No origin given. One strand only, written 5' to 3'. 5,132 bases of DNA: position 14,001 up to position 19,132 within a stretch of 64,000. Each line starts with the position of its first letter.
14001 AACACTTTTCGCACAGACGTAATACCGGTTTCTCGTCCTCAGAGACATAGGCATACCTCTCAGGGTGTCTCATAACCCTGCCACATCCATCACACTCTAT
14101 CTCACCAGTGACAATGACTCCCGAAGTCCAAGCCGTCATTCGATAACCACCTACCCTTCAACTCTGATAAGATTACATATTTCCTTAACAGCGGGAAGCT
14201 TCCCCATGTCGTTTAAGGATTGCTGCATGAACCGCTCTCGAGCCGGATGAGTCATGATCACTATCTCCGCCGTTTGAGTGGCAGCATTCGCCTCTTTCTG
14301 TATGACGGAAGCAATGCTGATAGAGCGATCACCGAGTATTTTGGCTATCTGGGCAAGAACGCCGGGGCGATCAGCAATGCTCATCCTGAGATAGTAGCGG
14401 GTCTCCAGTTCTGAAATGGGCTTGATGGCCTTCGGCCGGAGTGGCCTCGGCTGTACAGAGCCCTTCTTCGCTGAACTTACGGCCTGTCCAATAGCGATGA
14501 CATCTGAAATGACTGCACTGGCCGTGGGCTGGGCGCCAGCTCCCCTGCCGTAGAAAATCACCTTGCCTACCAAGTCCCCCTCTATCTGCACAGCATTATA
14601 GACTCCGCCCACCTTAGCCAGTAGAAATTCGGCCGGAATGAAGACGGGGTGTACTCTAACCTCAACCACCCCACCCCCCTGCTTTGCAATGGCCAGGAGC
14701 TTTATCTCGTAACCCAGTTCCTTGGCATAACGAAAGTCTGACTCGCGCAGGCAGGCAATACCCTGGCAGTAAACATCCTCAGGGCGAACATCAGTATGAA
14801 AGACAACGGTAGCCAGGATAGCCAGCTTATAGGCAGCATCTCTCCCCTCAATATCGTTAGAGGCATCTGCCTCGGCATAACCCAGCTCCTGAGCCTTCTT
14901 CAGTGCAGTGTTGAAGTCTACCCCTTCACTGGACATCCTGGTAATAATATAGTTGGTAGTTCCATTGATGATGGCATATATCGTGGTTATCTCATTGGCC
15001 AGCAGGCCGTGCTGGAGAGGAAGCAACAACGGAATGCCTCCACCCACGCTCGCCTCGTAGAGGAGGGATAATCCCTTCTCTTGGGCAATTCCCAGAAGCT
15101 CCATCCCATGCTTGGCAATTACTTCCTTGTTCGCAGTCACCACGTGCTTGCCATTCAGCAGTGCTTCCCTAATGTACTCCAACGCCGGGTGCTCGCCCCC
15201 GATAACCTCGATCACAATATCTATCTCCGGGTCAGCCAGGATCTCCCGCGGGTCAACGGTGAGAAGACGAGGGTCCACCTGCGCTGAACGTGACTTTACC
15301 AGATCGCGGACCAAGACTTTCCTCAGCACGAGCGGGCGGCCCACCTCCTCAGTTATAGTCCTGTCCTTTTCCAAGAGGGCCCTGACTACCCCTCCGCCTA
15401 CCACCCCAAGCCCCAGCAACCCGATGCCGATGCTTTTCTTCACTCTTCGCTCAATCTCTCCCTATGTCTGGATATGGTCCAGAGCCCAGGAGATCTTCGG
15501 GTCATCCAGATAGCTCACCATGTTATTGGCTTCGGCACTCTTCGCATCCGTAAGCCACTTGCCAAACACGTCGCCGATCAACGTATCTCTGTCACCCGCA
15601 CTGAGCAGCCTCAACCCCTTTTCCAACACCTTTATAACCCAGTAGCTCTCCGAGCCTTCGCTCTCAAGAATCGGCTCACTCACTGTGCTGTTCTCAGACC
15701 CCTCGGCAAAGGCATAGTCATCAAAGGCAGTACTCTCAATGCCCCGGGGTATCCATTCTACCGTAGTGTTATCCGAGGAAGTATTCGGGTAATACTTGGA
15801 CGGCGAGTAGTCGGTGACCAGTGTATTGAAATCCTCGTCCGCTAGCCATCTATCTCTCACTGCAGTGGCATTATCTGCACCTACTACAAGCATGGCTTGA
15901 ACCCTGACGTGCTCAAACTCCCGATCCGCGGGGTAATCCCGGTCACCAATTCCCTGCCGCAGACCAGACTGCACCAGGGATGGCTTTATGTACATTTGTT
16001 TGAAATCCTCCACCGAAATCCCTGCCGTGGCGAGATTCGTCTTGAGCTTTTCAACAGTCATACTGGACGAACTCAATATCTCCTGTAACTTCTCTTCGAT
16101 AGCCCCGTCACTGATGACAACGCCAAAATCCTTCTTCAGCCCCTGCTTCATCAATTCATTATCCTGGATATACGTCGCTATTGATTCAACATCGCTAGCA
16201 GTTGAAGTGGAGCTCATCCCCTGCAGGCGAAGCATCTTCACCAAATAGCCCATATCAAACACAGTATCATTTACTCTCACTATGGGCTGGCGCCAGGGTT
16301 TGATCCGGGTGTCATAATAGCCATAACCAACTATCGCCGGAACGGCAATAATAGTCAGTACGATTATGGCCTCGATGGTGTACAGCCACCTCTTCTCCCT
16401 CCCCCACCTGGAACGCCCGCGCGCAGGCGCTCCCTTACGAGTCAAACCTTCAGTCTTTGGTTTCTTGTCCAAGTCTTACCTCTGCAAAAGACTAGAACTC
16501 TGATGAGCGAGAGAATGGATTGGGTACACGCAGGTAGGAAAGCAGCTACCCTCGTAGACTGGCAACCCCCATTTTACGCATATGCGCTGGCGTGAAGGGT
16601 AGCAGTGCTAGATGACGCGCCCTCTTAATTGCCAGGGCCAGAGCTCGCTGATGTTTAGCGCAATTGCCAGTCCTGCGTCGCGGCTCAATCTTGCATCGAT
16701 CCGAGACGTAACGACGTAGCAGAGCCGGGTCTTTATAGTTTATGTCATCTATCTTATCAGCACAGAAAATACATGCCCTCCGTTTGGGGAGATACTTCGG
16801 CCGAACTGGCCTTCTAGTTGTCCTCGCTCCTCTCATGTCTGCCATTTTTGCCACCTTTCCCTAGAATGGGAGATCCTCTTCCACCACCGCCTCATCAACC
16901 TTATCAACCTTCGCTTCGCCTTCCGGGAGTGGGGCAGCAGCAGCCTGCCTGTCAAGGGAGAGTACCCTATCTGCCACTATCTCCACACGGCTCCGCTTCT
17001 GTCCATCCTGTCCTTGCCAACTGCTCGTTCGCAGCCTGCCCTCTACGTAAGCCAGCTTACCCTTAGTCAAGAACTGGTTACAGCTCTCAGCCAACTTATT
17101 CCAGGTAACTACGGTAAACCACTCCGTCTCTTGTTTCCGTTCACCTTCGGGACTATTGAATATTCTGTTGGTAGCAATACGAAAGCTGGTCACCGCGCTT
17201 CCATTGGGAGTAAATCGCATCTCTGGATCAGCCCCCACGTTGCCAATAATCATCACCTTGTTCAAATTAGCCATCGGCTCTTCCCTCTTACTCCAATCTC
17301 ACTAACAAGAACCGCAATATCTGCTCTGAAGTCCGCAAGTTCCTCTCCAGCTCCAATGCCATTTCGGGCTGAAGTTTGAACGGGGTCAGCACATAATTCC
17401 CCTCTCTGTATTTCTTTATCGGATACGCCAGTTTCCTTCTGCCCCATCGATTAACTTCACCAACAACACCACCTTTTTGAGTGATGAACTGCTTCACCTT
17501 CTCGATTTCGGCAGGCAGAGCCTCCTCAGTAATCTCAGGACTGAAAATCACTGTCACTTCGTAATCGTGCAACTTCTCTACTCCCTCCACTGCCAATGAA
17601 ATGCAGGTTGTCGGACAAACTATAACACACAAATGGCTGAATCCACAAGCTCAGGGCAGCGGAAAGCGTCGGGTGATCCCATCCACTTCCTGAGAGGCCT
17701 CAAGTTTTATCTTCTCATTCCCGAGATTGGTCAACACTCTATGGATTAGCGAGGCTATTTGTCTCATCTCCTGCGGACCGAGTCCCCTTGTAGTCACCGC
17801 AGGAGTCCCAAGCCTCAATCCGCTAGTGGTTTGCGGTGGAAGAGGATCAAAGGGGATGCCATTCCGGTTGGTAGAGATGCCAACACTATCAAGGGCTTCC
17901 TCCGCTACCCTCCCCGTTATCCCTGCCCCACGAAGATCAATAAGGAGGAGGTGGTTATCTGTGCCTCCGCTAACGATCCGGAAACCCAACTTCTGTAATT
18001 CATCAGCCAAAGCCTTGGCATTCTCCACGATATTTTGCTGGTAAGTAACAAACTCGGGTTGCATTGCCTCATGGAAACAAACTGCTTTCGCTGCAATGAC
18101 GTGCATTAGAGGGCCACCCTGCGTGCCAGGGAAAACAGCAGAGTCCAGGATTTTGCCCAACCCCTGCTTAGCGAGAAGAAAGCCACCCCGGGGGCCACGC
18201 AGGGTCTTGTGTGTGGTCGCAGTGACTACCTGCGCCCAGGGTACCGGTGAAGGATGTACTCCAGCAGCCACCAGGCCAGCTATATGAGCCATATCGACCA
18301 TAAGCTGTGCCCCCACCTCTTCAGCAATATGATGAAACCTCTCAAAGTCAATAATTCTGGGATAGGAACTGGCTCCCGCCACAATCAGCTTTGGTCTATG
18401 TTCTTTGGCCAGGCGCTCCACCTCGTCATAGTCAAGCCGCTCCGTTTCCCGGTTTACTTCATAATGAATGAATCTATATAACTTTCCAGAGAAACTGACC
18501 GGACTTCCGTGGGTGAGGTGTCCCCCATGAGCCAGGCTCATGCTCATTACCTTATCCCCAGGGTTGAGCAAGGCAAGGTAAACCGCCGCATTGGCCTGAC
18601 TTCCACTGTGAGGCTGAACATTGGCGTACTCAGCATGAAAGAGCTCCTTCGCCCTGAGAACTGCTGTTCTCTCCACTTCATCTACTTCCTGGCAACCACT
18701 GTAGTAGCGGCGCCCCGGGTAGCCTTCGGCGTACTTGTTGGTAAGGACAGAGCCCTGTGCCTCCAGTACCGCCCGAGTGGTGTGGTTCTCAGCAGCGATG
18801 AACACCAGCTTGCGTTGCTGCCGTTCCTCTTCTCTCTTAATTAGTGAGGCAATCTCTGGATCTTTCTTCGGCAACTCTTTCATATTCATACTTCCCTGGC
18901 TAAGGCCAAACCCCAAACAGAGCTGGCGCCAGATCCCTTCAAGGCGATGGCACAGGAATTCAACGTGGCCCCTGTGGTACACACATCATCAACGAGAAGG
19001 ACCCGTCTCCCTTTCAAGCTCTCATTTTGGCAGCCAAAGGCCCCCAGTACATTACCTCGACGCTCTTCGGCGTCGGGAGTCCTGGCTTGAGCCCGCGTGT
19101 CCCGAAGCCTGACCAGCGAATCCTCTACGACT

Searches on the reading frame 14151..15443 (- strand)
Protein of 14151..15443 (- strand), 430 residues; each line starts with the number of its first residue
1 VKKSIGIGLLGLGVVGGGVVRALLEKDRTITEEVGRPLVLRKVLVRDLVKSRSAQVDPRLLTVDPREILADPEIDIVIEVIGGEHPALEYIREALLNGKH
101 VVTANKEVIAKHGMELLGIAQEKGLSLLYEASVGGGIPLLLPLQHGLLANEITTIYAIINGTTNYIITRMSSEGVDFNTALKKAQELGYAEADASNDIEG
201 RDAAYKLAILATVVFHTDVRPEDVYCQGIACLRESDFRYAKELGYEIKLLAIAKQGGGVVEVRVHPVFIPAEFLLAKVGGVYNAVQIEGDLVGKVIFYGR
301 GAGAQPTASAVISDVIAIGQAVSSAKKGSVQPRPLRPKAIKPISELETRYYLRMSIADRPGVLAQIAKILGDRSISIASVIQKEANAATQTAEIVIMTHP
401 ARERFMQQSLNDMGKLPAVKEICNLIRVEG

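Call 77: search_protein_families(library=pfam, proteins=[window:14151-15443:-], max_evalue=0.00001)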
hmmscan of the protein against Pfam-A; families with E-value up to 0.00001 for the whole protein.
window:14151-15443:- (430 aa): 3 families
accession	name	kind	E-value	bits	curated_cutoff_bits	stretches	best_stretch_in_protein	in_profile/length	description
PF00742.24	Homoserine_dh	-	2.5e-62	210.2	22.9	1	138-316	1-173/173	Homoserine dehydrogenase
PF03447.22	NAD_binding_3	-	1.6e-17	64.7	24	1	11-130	1-116/116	Homoserine dehydrogenase, NAD binding domain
PF01842.31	ACT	-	1.7e-08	34.5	27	1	350-399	1-47/66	ACT domain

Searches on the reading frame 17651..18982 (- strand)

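Call 77: search_protein_families(library=pfam, proteins=[window:17651-18982:-], max_evalue=0.00001)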
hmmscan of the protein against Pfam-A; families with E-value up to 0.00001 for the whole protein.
window:17651-18982:- (443 aa): 2 families
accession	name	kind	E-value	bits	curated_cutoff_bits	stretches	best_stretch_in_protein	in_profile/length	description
PF00464.25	SHMT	-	1.9e-163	544.2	27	1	38-413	2-399/399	Serine hydroxymethyltransferase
PF00155.27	Aminotran_1_2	-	1e-09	38.5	19.7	1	115-353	61-313/361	Aminotransferase class I and II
